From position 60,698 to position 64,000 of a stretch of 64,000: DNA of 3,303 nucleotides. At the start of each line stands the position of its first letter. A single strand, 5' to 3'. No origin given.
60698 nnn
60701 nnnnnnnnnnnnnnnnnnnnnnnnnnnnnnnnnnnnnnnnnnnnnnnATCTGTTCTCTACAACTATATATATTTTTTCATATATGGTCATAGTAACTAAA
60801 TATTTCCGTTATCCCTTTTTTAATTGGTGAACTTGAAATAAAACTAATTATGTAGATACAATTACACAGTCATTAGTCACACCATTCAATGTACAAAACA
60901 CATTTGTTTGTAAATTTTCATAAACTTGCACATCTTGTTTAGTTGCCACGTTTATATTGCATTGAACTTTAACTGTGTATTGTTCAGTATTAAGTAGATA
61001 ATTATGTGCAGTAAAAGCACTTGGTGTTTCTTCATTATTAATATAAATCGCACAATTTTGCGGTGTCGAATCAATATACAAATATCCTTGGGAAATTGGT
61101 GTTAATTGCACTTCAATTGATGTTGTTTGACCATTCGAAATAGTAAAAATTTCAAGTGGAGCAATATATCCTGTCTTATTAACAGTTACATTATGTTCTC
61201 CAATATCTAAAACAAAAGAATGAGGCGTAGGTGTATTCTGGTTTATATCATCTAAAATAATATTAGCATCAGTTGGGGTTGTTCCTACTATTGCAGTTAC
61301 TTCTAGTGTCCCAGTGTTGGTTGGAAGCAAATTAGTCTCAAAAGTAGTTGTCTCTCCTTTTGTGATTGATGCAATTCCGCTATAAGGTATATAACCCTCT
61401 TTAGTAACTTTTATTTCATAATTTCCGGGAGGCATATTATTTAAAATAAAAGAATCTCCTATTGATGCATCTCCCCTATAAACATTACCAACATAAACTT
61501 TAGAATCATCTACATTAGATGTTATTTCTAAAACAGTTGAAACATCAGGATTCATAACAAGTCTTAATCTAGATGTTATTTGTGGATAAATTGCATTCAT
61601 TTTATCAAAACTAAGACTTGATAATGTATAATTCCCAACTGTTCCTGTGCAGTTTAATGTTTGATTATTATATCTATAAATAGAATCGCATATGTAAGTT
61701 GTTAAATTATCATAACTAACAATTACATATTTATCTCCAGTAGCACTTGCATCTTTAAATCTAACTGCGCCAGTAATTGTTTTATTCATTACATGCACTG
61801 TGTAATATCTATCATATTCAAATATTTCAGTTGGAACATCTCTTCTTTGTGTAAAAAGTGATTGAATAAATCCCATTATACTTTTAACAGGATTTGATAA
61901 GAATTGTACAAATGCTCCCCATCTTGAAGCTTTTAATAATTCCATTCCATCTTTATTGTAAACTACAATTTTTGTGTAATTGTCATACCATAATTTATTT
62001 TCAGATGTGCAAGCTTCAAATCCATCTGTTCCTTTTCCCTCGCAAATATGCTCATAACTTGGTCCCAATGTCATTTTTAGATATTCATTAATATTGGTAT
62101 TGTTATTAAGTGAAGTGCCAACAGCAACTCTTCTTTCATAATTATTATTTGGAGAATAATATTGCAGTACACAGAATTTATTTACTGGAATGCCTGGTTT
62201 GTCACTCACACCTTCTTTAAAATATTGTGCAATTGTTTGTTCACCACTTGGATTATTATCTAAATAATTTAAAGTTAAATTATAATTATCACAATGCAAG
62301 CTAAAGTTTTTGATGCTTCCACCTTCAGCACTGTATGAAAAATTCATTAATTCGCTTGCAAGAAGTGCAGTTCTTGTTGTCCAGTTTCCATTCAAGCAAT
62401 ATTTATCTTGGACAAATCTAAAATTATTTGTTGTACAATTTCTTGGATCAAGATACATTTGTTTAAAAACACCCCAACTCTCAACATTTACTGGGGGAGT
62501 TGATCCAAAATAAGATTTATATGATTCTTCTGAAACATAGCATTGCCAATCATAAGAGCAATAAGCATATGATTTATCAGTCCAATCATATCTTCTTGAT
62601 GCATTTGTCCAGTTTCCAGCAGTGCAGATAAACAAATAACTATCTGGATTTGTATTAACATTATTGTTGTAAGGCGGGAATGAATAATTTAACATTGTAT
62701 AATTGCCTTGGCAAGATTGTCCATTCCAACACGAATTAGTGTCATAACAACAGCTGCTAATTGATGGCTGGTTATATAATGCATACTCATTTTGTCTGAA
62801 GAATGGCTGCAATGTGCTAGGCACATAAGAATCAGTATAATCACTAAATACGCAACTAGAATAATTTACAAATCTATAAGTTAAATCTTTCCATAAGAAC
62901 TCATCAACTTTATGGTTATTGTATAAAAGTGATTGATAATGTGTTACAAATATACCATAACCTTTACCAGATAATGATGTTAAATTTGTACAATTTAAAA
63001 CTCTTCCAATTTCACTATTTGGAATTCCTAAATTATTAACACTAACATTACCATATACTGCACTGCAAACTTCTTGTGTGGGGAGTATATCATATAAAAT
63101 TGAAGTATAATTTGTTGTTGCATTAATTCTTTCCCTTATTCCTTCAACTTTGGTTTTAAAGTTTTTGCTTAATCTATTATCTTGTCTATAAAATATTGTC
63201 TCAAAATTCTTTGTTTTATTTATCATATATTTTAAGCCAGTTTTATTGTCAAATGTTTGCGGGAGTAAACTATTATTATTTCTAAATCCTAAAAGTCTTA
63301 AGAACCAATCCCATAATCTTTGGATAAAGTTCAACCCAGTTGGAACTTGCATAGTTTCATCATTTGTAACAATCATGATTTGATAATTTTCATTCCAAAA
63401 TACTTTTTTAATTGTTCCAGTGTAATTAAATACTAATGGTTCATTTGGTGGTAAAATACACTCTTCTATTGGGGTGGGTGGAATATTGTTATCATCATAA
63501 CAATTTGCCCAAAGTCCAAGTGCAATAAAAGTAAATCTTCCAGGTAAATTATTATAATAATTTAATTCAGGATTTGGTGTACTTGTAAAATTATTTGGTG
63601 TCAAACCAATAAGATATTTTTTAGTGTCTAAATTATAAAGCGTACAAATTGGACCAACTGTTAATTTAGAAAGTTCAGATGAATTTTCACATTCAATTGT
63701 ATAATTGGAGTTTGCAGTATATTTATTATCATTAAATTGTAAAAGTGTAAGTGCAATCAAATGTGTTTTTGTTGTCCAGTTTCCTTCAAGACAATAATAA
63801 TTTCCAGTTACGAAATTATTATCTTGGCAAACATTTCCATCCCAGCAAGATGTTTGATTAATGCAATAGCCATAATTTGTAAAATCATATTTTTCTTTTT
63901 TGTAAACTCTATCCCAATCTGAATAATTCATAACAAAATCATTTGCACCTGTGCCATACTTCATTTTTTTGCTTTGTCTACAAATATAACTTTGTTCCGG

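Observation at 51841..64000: Second surface-protein island on the minus strand: giant secreted proteins followed by a 722-aa class-III-signal protein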

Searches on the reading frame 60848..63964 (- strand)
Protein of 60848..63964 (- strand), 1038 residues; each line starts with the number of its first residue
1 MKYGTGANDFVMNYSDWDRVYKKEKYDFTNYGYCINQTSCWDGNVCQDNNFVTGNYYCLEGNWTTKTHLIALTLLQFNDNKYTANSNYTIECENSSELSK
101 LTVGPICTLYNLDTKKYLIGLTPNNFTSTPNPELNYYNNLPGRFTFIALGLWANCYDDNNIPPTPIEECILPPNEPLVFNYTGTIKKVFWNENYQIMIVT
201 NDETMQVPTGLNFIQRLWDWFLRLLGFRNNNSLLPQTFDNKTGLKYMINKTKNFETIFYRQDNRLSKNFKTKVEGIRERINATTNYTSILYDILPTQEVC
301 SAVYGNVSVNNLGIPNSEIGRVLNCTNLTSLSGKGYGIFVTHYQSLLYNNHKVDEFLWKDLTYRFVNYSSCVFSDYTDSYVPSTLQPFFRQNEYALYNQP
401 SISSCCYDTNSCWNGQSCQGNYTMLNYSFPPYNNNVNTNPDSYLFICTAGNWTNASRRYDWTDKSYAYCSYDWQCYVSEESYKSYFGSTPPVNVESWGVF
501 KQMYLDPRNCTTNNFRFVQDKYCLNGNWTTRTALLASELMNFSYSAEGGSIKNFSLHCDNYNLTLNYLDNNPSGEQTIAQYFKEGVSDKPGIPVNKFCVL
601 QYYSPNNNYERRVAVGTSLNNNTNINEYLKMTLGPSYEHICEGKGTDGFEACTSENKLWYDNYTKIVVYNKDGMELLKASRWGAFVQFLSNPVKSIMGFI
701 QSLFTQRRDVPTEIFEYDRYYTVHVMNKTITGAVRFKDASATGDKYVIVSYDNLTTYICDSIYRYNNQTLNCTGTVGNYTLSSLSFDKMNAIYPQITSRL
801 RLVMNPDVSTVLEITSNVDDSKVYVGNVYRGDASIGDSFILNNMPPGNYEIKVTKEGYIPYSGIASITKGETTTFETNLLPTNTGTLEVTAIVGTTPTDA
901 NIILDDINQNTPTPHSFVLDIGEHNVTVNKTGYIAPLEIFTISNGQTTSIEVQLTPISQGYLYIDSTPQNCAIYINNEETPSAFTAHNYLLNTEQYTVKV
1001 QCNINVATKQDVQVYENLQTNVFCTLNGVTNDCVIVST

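Call 6: search_protein_families(library=pfam, proteins=[window:60848-63964:-], max_evalue=0.1)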
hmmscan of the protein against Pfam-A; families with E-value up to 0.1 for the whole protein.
window:60848-63964:- (1038 aa): 3 families
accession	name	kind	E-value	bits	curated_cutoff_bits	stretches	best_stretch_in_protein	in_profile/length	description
PF08308.17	PEGA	-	7.5e-19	67.9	20.8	3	810-882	2-70/71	PEGA domain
PF13620.12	CarboxypepD_reg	-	3.7e-06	27.6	32.3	1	839-878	40-80/82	Carboxypeptidase regulatory-like domain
PF07495.19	Y_Y_Y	-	0.085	13.2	26.6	0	834-853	28-44/65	Y_Y_Y domain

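Call 24: search_solved_structures(query=window:60848-63964:-, max_evalue=1)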
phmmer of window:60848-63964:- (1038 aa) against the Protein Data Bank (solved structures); distinct sequences matched with E-value up to 1: 0.

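Call 38: search_protein_families(library=ncbifam, proteins=[window:60848-63964:-], max_evalue=0.1)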
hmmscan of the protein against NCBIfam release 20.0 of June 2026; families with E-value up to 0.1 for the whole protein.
window:60848-63964:- (1038 aa): 0 families

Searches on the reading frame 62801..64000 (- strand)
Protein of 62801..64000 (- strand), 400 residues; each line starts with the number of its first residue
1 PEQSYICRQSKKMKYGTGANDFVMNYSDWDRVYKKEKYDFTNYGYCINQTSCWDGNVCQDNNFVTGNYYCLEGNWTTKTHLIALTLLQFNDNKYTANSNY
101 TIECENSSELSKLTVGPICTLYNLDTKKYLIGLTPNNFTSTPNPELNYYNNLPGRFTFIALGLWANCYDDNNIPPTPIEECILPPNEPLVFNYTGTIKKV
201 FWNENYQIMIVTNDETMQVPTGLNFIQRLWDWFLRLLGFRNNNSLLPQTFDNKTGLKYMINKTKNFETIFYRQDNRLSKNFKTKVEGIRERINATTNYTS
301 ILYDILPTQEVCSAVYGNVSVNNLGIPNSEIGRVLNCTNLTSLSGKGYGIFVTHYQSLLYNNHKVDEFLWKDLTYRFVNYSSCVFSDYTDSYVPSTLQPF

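Call 107: find_related_loci(query=window:62801-64000:-, collection=metagenome_contigs, flank=10000)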
Query window:62801-64000:- (400 aa) in metagenome_contigs; peptide patterns used: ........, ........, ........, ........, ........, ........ (x = any residue, [..] = any of these).
124 stretches matched a pattern, but none encodes a relative of the query by tblastn (E <= 1e-3).
